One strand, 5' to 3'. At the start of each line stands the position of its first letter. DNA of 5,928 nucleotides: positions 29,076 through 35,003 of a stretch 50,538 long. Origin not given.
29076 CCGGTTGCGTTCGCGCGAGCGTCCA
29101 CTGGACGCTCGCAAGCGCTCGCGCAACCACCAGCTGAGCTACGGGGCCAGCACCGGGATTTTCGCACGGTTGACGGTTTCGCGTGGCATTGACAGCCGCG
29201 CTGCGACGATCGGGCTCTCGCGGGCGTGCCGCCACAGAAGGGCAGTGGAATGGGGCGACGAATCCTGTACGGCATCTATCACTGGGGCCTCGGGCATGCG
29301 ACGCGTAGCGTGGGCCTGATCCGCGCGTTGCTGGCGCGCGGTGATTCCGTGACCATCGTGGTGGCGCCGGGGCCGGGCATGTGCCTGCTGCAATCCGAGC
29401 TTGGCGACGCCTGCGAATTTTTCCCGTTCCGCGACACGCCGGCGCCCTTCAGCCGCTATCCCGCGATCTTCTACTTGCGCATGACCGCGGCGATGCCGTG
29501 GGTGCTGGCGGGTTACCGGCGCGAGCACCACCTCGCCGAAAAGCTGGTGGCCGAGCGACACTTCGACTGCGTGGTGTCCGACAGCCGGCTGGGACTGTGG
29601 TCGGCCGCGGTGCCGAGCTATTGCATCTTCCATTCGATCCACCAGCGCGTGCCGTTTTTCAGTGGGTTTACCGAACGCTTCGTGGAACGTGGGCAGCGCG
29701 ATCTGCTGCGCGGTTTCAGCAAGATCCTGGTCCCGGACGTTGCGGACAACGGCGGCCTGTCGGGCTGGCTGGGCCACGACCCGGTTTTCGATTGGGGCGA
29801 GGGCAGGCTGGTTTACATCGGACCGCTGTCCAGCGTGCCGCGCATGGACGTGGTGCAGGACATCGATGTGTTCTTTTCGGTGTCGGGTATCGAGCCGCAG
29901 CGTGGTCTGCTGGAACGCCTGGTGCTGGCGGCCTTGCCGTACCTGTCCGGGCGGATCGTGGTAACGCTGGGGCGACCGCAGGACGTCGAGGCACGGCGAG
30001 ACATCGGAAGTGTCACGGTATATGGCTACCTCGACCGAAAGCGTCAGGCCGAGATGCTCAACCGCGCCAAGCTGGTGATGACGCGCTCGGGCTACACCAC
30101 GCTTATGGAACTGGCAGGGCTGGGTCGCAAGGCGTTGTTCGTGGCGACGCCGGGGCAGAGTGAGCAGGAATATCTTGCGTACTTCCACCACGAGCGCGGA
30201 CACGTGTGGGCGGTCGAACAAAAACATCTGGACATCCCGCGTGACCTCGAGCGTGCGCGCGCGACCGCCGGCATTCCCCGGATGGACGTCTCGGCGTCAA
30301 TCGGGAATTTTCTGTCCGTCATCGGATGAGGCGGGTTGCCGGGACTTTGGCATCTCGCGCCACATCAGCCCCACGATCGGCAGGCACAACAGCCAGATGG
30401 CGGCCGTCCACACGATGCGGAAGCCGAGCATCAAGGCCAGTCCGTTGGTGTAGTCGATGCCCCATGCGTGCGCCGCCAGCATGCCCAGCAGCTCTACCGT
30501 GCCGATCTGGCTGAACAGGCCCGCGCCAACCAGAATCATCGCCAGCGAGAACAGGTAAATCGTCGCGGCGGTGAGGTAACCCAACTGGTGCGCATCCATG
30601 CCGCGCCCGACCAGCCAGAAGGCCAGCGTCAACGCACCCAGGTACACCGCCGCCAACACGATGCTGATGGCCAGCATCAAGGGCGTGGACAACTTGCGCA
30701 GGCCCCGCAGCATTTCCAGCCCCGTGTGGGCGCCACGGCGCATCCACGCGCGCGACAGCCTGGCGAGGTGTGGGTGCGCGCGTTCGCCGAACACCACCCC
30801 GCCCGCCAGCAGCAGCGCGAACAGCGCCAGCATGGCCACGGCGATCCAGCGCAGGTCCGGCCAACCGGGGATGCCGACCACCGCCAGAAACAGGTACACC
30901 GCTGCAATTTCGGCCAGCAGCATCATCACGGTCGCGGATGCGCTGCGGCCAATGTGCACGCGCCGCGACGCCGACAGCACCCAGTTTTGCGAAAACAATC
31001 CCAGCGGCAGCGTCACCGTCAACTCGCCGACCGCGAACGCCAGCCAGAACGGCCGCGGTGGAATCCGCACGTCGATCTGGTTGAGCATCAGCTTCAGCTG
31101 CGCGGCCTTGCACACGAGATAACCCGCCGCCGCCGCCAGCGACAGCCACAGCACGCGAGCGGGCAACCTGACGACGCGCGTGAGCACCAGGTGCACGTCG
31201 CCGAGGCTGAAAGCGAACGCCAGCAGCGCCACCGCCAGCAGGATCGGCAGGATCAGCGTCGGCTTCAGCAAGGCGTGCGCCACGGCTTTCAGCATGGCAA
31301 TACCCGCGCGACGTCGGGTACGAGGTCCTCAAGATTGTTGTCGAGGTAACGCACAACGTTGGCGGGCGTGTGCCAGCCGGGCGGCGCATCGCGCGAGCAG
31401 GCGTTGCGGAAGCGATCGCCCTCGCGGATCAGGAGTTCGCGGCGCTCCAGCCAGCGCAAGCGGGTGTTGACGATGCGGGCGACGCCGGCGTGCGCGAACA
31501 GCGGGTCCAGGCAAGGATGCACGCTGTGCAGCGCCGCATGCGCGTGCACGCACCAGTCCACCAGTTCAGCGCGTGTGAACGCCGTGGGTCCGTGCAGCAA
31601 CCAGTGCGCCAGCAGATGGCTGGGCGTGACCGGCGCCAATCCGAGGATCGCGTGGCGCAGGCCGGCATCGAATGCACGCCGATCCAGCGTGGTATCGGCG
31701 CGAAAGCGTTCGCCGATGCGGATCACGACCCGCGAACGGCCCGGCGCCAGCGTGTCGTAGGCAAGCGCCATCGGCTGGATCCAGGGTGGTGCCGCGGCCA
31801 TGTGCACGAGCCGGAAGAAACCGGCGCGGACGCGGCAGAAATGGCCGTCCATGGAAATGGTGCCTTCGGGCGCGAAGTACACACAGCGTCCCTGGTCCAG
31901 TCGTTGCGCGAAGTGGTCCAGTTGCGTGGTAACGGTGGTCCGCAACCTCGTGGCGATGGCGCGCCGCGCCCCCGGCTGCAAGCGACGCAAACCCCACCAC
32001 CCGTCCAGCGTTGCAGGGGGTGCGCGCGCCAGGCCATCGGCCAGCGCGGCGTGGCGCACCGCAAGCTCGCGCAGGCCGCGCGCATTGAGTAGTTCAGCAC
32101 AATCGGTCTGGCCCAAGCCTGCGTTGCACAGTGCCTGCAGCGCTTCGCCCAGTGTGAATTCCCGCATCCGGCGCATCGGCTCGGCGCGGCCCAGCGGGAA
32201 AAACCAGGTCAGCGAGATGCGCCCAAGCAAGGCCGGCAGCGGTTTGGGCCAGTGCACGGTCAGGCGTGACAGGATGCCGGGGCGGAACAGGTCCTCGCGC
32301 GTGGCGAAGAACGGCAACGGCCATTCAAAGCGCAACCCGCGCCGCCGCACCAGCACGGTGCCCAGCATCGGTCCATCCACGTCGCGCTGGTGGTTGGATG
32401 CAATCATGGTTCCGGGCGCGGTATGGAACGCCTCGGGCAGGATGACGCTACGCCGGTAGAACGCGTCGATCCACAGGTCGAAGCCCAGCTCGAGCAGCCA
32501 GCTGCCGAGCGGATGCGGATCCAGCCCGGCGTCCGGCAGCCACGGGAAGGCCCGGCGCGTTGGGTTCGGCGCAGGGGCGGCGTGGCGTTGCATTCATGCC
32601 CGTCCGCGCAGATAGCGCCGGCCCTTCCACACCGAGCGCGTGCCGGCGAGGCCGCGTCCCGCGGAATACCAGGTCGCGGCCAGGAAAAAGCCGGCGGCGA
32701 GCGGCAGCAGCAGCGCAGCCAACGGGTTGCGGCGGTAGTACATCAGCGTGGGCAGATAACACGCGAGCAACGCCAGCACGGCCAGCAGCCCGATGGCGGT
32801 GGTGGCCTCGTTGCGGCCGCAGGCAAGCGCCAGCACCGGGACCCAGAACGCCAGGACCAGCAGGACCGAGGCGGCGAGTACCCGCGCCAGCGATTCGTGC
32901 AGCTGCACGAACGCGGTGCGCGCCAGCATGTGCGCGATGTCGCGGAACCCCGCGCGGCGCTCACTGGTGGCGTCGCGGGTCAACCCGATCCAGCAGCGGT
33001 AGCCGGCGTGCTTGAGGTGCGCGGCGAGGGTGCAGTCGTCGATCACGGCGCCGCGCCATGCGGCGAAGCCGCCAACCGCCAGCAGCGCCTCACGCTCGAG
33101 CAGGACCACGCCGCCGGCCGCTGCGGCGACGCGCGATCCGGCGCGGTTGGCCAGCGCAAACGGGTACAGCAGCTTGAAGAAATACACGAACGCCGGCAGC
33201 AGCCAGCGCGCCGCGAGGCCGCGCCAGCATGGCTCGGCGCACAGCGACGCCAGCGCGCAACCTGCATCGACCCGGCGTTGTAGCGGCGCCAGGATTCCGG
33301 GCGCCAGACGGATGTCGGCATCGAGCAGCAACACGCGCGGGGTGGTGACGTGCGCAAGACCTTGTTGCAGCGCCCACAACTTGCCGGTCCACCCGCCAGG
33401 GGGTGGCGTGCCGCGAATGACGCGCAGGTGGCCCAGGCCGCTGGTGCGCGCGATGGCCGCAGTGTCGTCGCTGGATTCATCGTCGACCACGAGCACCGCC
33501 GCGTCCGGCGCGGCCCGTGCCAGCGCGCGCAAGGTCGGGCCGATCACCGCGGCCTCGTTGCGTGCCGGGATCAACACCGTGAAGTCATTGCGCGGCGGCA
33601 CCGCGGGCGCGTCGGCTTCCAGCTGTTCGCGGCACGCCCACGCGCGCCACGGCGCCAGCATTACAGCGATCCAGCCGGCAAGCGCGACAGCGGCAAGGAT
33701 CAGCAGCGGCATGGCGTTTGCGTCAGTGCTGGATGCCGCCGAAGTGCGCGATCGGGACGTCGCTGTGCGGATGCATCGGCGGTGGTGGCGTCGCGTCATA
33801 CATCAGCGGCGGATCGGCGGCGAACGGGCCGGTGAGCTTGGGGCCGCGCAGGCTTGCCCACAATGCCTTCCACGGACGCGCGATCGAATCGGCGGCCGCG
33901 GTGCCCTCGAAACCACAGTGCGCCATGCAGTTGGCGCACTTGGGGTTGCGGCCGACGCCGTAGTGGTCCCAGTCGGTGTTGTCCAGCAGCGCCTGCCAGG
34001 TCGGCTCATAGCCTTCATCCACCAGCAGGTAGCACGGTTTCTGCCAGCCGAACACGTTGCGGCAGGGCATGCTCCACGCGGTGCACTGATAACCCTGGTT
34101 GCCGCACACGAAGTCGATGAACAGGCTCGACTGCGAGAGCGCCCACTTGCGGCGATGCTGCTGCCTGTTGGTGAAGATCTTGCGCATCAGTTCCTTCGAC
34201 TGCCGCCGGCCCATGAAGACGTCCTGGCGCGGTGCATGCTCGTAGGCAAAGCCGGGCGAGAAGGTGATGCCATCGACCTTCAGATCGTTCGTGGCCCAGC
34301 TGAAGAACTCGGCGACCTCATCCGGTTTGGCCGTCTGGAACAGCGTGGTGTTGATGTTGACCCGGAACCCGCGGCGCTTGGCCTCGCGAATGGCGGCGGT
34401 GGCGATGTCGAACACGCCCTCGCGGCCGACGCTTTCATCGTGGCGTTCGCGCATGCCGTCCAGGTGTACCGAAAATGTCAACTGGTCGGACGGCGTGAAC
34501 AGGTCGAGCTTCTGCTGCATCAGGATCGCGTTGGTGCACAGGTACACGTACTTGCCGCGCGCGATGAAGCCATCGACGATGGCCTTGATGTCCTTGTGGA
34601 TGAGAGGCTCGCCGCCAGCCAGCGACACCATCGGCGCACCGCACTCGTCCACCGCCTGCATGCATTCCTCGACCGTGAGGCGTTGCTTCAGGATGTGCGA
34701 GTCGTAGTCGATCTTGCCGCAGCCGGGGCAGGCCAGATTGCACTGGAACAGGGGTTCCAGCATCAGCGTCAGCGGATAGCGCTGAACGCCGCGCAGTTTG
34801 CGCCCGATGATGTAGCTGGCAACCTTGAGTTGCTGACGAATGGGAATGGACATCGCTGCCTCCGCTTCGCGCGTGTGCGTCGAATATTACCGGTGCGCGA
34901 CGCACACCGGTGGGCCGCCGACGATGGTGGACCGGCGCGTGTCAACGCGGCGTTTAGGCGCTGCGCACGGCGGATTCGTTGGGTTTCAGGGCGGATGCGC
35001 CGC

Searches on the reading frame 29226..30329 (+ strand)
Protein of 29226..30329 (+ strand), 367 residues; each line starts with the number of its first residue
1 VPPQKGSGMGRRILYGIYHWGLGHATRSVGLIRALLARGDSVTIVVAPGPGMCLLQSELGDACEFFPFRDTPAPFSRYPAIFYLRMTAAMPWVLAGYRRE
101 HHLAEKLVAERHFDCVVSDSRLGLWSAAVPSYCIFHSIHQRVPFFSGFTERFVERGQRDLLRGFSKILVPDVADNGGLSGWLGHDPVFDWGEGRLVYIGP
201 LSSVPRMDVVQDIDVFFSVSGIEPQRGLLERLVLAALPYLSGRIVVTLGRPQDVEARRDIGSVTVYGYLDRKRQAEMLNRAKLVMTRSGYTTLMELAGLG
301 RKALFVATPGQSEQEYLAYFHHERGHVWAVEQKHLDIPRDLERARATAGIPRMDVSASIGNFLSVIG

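Call 7: search_protein_families(library=ncbifam, proteins=[window:29226-30329:+])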
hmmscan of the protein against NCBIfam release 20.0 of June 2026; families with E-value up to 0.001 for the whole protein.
window:29226-30329:+ (367 aa): 3 families
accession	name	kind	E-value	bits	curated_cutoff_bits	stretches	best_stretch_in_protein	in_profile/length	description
TIGR00661.1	MJ1255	subfamily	2.4e-06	27.1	195.9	0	272-335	239-302/321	MJ1255/VC2487 family glycosyltransferase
TIGR01133.1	murG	equivalog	2.8e-06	26.6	250.25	1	229-334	198-310/353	undecaprenyldiphospho-muramoylpentapeptide beta-N-acetylglucosaminyltransferase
TIGR01426.2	MGT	subfamily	0.00024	20.2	260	0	231-325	245-335/393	macrolide family glycosyltransferase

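Call 37: search_protein_families(library=pfam, proteins=[window:29226-30329:+], max_evalue=0.1)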
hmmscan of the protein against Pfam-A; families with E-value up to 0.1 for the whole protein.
window:29226-30329:+ (367 aa): 4 families
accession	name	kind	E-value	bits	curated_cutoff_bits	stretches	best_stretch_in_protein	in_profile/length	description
PF04101.22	Glyco_tran_28_C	-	2.4e-07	31.4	22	1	244-343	33-135/166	Glycosyltransferase family 28 C-terminal domain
PF13528.12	Glyco_trans_1_3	-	4.6e-07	29.7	25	1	12-61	2-48/322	Glycosyl transferase family 1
PF13439.12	Glyco_transf_4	-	0.0015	19.1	28.5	1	25-170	5-140/170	Glycosyltransferase Family 4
PF13579.12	Glyco_trans_4_4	-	0.0032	18.3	29.7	1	23-170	2-134/158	Glycosyl transferase 4-like domain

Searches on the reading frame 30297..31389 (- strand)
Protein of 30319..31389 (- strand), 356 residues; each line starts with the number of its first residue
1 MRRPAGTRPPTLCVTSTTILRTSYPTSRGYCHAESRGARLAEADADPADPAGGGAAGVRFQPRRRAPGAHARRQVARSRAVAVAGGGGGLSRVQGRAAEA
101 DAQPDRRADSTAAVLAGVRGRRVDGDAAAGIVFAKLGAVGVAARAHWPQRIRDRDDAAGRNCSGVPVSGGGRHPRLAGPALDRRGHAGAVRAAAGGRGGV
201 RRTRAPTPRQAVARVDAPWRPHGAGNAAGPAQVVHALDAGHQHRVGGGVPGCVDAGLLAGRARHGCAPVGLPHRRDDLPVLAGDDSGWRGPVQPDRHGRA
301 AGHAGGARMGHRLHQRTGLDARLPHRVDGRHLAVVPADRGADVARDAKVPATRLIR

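Call 4: search_protein_families(library=pfam, proteins=[window:30319-31389:-])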
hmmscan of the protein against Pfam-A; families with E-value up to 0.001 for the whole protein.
window:30319-31389:- (356 aa): 0 families

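Call 7: search_protein_families(library=ncbifam, proteins=[window:30297-31295:-])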
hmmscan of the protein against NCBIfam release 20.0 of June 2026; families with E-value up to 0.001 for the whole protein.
window:30297-31295:- (332 aa): 0 families

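Call 37: search_protein_families(library=pfam, proteins=[window:30297-31295:-], max_evalue=0.1)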
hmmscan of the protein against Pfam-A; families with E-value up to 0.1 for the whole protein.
window:30297-31295:- (332 aa): 1 family
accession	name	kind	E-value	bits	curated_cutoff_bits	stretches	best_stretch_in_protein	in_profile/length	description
PF03706.18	LPG_synthase_TM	-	3.7e-09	36.9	33.4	1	15-298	2-296/302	Lysylphosphatidylglycerol synthase TM region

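Call 65: search_protein_families(library=ncbifam, proteins=[window:30297-31295:-], max_evalue=0.01)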
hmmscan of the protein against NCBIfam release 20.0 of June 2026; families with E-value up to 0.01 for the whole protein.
window:30297-31295:- (332 aa): 0 families

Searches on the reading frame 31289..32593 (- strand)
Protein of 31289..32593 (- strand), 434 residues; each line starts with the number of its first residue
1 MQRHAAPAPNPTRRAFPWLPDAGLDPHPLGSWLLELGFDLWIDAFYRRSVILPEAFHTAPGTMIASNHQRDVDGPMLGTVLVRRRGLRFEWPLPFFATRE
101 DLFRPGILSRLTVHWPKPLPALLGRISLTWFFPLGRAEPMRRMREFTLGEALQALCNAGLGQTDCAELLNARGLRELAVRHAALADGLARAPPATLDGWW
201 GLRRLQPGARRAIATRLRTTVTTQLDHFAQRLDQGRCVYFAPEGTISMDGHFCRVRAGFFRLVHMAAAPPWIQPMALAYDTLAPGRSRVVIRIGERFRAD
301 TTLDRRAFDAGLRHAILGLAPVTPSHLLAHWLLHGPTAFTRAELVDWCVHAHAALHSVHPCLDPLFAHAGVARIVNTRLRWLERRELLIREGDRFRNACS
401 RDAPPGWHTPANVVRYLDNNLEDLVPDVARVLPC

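Call 4: search_protein_families(library=pfam, proteins=[window:31289-32593:-])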
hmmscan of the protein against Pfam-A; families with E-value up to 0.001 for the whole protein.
window:31289-32593:- (434 aa): 1 family
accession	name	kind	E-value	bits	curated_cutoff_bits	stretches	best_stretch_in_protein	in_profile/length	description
PF01553.26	Acyltransferase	-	4.8e-10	39.8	23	1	220-276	76-130/132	Acyltransferase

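Call 7: search_protein_families(library=ncbifam, proteins=[window:31289-32593:-])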
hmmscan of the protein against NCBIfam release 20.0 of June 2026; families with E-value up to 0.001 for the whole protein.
window:31289-32593:- (434 aa): 0 families

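Call 65: search_protein_families(library=ncbifam, proteins=[window:31289-32593:-], max_evalue=0.01)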
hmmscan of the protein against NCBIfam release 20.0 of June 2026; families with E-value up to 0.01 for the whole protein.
window:31289-32593:- (434 aa): 1 family
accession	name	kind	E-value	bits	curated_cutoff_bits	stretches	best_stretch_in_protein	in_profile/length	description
TIGR00530.1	AGP_acyltrn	subfamily_domain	0.0043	16.8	102.95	0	224-277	78-129/130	1-acylglycerol-3-phosphate O-acyltransferase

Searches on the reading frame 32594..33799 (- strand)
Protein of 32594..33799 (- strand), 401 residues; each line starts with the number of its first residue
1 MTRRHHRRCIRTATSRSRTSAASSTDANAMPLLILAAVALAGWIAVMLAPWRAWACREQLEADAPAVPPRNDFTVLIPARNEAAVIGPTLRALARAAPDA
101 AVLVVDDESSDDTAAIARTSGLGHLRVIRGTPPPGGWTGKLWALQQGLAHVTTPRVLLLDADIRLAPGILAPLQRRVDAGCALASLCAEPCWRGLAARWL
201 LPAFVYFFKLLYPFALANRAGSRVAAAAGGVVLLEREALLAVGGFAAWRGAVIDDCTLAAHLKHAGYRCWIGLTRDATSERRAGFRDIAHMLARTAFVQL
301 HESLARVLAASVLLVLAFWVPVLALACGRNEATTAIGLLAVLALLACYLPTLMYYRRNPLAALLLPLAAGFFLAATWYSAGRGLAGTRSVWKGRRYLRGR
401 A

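Call 4: search_protein_families(library=pfam, proteins=[window:32594-33799:-])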
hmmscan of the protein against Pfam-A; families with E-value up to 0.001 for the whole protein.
window:32594-33799:- (401 aa): 4 families
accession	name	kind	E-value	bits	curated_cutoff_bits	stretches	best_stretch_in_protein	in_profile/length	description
PF13641.12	Glyco_tranf_2_3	-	1.3e-18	68.3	27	1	72-269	2-201/230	Glycosyltransferase like family 2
PF00535.33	Glycos_transf_2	-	8.1e-16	58.8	23.3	1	74-185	1-112/168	Glycosyl transferase family 2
PF13506.12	Glyco_transf_21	-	1.6e-12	47.7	21.7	1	132-290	10-167/174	Glycosyl transferase family 21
PF13632.12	Glyco_trans_2_3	-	7.4e-08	32.9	27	1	156-298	2-142/198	Glycosyl transferase family group 2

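Call 7: search_protein_families(library=ncbifam, proteins=[window:32594-33799:-])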
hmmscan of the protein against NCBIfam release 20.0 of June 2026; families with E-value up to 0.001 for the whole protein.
window:32594-33799:- (401 aa): 13 families
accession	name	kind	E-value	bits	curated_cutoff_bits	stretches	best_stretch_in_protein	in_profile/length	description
TIGR03469.1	HpnB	hypoth_equivalog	4.2e-89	299.3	379.25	1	33-396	2-384/386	hopene-associated glycosyltransferase HpnB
NF045692.1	OglycostaseCruG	equivalog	4.6e-24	85.1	600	1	43-269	12-245/386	2'-O-glycosyltransferase CruG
NF053846.1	glyco_with_XrtP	equivalog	5.7e-12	45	520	1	68-120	38-90/440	XrtP-associated glycosyltransferase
TIGR04283.1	glyco_like_mftF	equivalog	1.2e-09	38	182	1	74-284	2-190/221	TIGR04283 family arsenosugar biosynthesis glycosyltransferase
TIGR04182.1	glyco_TIGR04182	equivalog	2.6e-09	36.9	325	1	72-166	1-86/293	S-layer glycoprotein N-glycosyltransferase AglJ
TIGR03965.1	mycofact_glyco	equivalog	2.7e-09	36.4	280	1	65-175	67-177/467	mycofactocin biosynthesis glycosyltransferase MftF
NF041865.1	EpsU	equivalog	5.5e-09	35.5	700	1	60-181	28-151/394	exopolysaccharide biosynthesis GT2 family glycosyltransferase EpsU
NF041875.1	EPS_EpsD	equivalog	4.3e-08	32.9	370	1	74-268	2-195/325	exopolysaccharide biosynthesis glycosyltransferase EpsD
NF010496.0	PRK13915.1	equivalog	5.1e-07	29.1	262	1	70-164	30-128/307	glucosyl-3-phosphoglycerate synthase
TIGR03937.1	PgaC_IcaA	equivalog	2e-06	27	422.3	1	48-193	21-166/407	poly-beta-1,6-N-acetyl-D-glucosamine synthase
TIGR03472.1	HpnI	equivalog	2e-05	23.6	310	1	210-395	183-361/373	bacteriohopanetetrol glucosamine biosynthesis glycosyltransferase HpnI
NF041391.1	DPhHxTase_Halo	equivalog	6.3e-05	22.1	375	1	80-162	4-78/213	dolichyl-phosphate hexose transferase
NF058614.1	PPMAGASynPpgS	equivalog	9.1e-05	22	370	1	73-122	2-49/226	polyprenyl-phospho-N-acetylgalactosaminyl synthase PpgS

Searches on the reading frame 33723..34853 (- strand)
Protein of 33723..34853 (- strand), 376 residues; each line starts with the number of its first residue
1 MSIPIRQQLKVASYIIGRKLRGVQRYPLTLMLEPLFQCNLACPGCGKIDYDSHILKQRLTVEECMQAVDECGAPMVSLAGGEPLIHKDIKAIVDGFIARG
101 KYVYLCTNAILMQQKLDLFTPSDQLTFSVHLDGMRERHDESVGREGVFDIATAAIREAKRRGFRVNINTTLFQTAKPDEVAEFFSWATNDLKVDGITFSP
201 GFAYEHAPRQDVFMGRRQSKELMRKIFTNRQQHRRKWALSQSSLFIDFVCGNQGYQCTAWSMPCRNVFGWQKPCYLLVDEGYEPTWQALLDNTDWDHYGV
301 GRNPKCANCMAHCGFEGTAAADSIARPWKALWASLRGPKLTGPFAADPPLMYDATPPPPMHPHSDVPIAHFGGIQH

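Call 4: search_protein_families(library=pfam, proteins=[window:33723-34853:-])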
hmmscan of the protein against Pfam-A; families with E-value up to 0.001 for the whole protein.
window:33723-34853:- (376 aa): 2 families
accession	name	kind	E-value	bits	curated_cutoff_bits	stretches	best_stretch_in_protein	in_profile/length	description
PF11946.13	DUF3463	-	1.6e-52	177.3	31.3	1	196-331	1-132/134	Domain of unknown function (DUF3463)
PF04055.27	Radical_SAM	-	5e-19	69.5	29.5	1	37-186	6-165/166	Radical SAM superfamily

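Call 7: search_protein_families(library=ncbifam, proteins=[window:33723-34853:-])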
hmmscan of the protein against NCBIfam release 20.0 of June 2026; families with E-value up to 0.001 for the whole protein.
window:33723-34853:- (376 aa): 47 families (the best 25 are shown)
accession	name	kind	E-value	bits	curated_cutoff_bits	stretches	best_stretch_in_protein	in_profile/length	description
TIGR03470.1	HpnH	equivalog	5.3e-152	505.4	225.05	1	1-322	1-318/318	adenosyl-hopene transferase HpnH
TIGR03961.1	rSAM_PTO1314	hypoth_equivalog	9.7e-20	71.1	306.05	1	21-316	16-305/332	PTO1314 family radical SAM protein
TIGR04051.1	rSAM_NirJ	equivalog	8.7e-18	64.4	515.45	1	37-199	11-174/354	heme d1 biosynthesis radical SAM protein NirJ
TIGR04053.2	TIGR04053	equivalog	2.6e-15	56.5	395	1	24-175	4-162/366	TIGR04053 family radical SAM/SPASM domain-containing protein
TIGR02666.1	moaA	equivalog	4.3e-15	55.5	284.05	1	37-204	19-198/336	GTP 3',8-cyclase MoaA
NF049973.1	radical_Rv1681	equivalog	4.4e-15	55.4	380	1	34-184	78-231/326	Rv1681 family radical SAM protein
TIGR02668.1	moaA_archaeal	equivalog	2.1e-14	53.2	325.25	1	37-253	19-243/303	GTP 3',8-cyclase MoaA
TIGR04545.1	rSAM_ahbD_hemeb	equivalog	1.8e-13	50.6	500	1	36-186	8-161/339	heme b synthase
TIGR04347.1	pseudo_SAM_Halo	equivalog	3.3e-13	49.7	525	1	37-178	47-191/390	TIGR04347 family pseudo-SAM/SPASM protein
TIGR03962.1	mycofact_rSAM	equivalog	5.9e-13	48.7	265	1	26-174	10-161/339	mycofactocin radical SAM maturase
TIGR04054.1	rSAM_NirJ1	equivalog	6.2e-13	48.1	650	1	37-187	45-197/387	putative heme d1 biosynthesis radical SAM protein NirJ1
TIGR04546.1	rSAM_ahbC_deAc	equivalog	1.9e-12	46.7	650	1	37-185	48-198/390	12,18-didecarboxysiroheme deacetylase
TIGR02109.1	PQQ_syn_pqqE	equivalog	3.7e-11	42.6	381.35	1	26-233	5-216/358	pyrroloquinoline quinone biosynthesis protein PqqE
TIGR03913.1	rad_SAM_trio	equivalog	4.9e-11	41.7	591.75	1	24-178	14-171/477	GDL motif peptide-associated radical SAM/SPASM maturase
TIGR04133.1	rSAM_w_lipo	hypoth_equivalog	5.5e-11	42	425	1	23-160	18-162/350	TIGR04133 family radical SAM/SPASM protein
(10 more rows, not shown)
